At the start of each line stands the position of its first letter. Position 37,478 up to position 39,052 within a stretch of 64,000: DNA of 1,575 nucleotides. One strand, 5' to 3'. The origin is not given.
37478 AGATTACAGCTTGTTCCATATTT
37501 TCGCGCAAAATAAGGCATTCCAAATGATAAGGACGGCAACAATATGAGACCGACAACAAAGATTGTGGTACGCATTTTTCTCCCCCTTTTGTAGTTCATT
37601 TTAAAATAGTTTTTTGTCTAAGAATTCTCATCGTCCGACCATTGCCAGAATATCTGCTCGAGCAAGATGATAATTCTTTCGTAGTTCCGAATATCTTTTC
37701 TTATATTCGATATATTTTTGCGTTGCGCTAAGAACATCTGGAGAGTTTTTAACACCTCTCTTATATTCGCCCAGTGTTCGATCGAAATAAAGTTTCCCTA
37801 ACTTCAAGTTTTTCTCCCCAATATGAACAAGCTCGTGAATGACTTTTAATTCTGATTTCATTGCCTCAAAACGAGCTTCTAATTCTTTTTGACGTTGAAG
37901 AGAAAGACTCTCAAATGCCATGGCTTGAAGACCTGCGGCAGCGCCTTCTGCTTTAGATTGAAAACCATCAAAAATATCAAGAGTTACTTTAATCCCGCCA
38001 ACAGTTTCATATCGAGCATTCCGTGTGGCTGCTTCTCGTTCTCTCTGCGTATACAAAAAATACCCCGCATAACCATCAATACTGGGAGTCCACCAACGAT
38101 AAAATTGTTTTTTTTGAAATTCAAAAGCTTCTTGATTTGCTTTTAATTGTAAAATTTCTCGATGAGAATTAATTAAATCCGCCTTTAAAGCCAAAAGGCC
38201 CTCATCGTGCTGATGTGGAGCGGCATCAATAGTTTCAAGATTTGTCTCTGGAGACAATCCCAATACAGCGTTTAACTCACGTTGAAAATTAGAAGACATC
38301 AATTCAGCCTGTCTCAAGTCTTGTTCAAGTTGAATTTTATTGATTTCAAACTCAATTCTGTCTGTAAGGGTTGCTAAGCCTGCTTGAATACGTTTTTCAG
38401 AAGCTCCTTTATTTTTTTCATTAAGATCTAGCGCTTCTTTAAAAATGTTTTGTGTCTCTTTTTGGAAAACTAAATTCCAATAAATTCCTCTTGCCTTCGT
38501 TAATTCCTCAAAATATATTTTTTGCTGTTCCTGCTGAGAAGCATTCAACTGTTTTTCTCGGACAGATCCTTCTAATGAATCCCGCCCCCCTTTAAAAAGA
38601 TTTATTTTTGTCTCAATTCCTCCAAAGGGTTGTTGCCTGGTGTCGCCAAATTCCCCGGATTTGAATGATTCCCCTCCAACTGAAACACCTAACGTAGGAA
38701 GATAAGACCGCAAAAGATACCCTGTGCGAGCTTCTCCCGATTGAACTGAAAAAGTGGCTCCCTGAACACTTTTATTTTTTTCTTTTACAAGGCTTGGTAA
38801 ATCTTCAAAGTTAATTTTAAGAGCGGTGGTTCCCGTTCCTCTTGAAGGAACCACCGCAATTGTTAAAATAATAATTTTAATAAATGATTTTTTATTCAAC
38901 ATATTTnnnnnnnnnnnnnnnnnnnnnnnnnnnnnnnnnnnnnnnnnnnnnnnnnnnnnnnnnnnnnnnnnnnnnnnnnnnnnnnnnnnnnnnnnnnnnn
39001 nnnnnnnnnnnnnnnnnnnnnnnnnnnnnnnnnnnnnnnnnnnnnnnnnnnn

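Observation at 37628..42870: Heavy-metal RND efflux operon with repressor, pump and OMF but no membrane-fusion (adaptor) gene; a 138-aa His-bearing periplasmic ORF sits in its place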

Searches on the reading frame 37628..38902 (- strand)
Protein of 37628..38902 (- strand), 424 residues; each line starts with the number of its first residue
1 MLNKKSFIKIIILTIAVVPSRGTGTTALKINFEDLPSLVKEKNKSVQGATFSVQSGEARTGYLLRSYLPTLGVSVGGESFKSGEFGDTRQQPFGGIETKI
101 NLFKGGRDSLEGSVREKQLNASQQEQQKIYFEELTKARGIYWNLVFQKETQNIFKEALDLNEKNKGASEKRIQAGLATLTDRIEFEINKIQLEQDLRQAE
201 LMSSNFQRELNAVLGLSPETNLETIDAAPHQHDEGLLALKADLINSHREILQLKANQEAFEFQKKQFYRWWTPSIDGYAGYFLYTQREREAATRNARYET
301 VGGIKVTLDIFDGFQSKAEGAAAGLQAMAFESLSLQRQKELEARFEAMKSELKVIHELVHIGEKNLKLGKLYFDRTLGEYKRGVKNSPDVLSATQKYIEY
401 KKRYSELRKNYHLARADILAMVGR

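Call 3: search_protein_families(library=pfam, proteins=[window:37628-38902:-], max_evalue=0.1)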
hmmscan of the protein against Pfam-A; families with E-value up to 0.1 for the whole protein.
window:37628-38902:- (424 aa): 3 families
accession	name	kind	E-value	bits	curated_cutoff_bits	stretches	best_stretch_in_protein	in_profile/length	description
PF02321.23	OEP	-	1.6e-29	103.5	22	2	32-215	1-187/187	Outer membrane efflux protein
PF16454.10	PI3K_P85_iSH2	-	0.0073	16.3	31.5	1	148-213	58-128/161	Phosphatidylinositol 3-kinase regulatory subunit P85 inter-SH2 domain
PF18181.6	SLATT_1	-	0.098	13.1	26.3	0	295-359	31-95/122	SMODS and SLOG-associating 2TM effector domain 1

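Call 4: search_protein_families(library=ncbifam, proteins=[window:37628-38902:-], max_evalue=0.1)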
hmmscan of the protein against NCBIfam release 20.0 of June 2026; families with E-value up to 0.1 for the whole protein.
window:37628-38902:- (424 aa): 3 families
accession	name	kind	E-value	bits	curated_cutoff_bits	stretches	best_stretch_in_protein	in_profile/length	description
TIGR01844.1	type_I_sec_TolC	subfamily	6.2e-18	65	225.15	2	148-423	127-398/414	TolC family outer membrane protein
TIGR01845.1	outer_NodT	subfamily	1.1e-06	27.8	210.05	1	99-409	135-444/460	efflux transporter outer membrane subunit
NF052390.1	efflux_OMP_AbuO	equivalog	0.0044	15.8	700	0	95-200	311-416/447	multidrug efflux outer membrane protein AbuO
